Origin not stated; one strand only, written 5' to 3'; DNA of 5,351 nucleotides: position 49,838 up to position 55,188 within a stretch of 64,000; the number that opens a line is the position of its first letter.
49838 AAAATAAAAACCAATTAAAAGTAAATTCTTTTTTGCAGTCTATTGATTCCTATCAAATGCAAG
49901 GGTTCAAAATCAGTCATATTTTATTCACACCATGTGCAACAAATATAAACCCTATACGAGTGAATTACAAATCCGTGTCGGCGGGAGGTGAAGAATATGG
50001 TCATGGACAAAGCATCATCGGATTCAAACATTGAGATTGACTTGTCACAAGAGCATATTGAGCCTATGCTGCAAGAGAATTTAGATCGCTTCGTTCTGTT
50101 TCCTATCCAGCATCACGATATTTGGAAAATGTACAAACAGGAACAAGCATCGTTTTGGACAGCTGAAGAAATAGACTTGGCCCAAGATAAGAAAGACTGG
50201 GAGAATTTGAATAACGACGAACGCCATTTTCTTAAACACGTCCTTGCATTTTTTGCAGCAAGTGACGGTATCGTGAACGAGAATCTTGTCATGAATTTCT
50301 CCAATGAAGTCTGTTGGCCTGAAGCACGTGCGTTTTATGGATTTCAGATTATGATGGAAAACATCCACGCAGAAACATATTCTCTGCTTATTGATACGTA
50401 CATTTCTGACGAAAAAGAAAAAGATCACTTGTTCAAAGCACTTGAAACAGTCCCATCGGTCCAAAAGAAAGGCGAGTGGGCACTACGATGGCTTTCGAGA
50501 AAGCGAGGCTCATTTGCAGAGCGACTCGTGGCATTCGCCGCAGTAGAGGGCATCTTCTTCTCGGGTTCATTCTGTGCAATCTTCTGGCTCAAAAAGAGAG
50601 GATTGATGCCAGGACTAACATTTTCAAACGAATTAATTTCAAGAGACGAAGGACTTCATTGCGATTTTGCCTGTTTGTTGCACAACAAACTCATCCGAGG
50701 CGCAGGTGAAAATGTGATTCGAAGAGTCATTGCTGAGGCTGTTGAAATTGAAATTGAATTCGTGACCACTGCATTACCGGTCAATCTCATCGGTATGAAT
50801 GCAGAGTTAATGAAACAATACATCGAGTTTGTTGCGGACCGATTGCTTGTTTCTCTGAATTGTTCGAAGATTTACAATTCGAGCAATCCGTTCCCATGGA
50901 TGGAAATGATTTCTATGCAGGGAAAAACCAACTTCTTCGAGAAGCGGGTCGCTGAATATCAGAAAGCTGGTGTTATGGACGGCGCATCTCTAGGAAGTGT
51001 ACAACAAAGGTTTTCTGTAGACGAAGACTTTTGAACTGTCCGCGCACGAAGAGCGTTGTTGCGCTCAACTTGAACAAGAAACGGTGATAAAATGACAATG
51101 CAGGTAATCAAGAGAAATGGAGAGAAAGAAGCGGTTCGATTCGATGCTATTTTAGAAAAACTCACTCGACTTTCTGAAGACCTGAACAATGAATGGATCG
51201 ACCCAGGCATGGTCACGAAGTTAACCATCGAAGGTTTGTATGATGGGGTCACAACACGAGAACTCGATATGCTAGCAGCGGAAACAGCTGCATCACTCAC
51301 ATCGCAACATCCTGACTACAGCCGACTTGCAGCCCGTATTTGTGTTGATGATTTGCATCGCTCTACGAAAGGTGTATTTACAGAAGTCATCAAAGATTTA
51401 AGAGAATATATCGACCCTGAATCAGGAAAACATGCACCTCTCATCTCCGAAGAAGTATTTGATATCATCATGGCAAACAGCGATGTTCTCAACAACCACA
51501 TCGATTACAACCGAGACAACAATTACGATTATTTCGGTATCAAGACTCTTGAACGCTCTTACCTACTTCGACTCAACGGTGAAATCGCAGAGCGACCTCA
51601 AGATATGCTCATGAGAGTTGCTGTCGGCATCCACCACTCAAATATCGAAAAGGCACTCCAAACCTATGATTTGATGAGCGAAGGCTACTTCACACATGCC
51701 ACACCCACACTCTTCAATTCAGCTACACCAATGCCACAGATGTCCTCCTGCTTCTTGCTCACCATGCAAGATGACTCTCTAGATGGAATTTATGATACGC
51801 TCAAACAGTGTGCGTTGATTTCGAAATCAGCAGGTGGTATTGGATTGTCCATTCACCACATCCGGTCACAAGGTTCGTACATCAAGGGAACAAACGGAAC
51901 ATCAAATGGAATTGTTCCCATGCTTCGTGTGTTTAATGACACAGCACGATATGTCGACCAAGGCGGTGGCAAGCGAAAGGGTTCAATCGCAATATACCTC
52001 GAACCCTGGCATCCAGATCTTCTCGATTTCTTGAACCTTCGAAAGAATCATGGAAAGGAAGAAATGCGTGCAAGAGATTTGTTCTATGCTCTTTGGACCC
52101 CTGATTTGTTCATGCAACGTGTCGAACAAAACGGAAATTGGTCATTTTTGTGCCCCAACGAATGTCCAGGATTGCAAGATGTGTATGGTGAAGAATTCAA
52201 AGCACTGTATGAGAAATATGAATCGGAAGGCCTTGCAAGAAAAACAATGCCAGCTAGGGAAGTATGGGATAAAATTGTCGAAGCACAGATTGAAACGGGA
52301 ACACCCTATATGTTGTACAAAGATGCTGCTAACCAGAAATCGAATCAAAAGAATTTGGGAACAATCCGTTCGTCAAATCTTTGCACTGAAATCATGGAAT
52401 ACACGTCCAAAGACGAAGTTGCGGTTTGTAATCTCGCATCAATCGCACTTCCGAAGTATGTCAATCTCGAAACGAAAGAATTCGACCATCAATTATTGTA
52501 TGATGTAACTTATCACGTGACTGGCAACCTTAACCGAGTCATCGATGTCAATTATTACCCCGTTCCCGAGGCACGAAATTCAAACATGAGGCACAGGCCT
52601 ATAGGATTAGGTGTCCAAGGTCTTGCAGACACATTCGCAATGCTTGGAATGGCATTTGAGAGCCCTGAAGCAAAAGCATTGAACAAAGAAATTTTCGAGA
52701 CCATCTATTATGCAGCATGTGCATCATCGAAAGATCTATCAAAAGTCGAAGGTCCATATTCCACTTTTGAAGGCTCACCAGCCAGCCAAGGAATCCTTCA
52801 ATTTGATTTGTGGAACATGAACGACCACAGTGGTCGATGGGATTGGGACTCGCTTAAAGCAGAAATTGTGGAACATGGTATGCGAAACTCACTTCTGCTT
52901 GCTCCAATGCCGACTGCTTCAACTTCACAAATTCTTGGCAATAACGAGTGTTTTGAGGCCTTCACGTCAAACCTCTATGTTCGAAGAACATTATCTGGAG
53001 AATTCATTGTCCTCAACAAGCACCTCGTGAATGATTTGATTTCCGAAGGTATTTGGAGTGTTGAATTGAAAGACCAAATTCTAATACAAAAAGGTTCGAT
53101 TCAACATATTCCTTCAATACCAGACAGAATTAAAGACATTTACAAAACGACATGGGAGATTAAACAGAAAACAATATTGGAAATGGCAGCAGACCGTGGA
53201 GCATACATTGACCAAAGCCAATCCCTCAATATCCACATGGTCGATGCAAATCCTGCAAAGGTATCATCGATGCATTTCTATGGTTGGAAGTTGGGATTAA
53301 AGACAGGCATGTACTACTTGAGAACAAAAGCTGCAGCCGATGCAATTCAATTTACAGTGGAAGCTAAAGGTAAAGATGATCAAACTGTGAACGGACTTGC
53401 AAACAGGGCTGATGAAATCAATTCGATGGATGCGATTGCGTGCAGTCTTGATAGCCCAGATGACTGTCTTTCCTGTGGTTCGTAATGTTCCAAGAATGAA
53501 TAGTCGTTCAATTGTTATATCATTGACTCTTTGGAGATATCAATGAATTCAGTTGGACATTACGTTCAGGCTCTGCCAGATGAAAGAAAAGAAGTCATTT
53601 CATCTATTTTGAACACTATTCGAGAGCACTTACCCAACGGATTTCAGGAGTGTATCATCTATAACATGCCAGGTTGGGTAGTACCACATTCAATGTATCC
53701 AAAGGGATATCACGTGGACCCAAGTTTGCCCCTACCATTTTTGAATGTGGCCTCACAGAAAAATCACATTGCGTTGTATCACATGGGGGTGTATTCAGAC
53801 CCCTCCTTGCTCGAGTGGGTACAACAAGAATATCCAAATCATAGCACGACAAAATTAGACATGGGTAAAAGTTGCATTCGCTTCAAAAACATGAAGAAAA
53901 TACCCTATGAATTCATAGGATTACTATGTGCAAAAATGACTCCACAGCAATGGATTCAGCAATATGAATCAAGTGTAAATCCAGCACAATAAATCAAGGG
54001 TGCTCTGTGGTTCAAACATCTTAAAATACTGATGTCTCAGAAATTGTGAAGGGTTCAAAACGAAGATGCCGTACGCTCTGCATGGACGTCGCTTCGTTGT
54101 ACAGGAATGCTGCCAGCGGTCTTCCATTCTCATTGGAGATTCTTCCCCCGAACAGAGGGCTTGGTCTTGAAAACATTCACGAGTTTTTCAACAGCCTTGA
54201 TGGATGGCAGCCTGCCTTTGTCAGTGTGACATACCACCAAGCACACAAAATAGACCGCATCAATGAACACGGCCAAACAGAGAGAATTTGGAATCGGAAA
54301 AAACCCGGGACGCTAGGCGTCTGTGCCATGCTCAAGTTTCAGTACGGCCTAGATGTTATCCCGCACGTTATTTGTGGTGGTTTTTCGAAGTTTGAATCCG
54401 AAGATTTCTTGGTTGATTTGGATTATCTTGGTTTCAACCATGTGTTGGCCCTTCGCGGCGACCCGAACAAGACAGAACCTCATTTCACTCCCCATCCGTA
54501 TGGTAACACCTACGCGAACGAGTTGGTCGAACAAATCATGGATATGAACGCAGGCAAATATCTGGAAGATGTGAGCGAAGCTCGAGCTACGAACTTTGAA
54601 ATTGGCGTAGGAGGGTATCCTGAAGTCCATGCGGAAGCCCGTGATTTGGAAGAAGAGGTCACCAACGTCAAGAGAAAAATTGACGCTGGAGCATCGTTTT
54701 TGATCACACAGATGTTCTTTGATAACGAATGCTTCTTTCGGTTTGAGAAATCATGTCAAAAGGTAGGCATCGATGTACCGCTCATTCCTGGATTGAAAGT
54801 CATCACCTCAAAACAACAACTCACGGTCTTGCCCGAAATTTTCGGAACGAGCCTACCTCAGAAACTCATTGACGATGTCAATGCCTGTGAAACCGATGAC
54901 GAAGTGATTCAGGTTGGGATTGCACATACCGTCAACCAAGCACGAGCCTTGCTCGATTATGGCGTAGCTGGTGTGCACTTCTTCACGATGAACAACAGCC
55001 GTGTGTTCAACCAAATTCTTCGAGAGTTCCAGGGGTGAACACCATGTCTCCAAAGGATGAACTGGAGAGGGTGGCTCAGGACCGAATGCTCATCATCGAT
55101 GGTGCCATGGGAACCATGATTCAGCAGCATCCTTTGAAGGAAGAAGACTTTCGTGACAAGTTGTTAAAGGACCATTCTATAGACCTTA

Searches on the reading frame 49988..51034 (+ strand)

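Call 52: search_protein_families(library=pfam, proteins=[window:49988-51034:+], max_evalue=0.000001)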
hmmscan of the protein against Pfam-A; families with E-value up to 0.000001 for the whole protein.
window:49988-51034:+ (348 aa): 1 family
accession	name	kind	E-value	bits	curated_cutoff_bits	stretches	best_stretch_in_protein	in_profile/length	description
PF00268.27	Ribonuc_red_sm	-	3.6e-114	381.3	33.6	1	34-301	1-281/281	Ribonucleotide reductase, small chain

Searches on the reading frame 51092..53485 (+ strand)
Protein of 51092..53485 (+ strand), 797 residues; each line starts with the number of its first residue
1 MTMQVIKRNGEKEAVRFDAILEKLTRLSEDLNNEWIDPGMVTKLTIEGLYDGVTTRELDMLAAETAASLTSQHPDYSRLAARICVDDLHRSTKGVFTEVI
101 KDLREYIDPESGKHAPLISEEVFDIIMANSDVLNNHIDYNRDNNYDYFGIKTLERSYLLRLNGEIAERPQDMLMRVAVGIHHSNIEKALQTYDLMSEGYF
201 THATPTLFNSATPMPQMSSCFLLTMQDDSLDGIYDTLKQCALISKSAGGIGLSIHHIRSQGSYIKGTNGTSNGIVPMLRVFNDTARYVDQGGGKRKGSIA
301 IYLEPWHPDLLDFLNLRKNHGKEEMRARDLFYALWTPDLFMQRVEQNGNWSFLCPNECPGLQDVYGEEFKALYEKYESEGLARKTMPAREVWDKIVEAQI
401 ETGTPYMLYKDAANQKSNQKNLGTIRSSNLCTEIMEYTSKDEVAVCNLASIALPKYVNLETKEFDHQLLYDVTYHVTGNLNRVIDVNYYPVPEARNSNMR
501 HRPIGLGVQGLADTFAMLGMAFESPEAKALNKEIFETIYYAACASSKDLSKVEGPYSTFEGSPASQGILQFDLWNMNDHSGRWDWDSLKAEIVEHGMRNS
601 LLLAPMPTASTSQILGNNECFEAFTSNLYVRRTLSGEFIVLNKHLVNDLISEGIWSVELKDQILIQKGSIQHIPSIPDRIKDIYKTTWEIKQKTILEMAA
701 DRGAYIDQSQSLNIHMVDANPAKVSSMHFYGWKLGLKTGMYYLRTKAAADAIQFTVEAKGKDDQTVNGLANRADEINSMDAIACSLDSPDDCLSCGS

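Call 52: search_protein_families(library=pfam, proteins=[window:51092-53485:+], max_evalue=0.000001)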
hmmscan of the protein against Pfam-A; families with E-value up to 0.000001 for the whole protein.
window:51092-53485:+ (797 aa): 3 families
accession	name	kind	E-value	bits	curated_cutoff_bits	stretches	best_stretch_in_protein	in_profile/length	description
PF02867.20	Ribonuc_red_lgC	-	9e-215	714.7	23.9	1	218-742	1-523/523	Ribonucleotide reductase, barrel domain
PF00317.26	Ribonuc_red_lgN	-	1.1e-22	80.3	28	1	145-214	3-76/77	Ribonucleotide reductase, all-alpha domain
PF03477.21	ATP-cone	-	2.7e-08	34.7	25.8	1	3-90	1-87/88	ATP cone domain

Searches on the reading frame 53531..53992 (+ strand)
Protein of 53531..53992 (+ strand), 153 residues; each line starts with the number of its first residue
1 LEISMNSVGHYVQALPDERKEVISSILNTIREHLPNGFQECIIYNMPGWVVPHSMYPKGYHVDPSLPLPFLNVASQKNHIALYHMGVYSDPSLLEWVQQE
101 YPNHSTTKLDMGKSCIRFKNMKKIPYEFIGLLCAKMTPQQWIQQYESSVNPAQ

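Call 52: search_protein_families(library=pfam, proteins=[window:53531-53992:+], max_evalue=0.000001)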
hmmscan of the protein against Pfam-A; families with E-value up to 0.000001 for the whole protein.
window:53531-53992:+ (153 aa): 1 family
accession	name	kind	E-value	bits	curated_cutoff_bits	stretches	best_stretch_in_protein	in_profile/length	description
PF08818.16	DUF1801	-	6.4e-16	59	27.2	1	19-133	1-81/85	Domain of unknown function (DU1801)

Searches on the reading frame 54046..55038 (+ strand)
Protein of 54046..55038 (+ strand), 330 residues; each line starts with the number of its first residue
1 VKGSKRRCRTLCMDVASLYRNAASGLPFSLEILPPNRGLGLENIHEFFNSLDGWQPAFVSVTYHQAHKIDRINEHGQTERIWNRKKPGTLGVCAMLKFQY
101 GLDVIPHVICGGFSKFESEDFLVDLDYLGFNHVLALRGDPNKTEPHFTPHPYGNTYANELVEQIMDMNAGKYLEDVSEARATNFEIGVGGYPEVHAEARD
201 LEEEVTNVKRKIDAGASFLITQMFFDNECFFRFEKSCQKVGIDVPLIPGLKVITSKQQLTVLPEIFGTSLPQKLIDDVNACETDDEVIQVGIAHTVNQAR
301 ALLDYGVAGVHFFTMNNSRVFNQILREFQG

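Call 52: search_protein_families(library=pfam, proteins=[window:54046-55038:+], max_evalue=0.000001)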
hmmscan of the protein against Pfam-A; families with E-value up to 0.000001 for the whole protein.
window:54046-55038:+ (330 aa): 1 family
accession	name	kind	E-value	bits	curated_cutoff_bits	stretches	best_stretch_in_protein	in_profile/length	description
PF02219.23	MTHFR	-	1.4e-63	215.4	24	1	27-327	12-285/287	Methylenetetrahydrofolate reductase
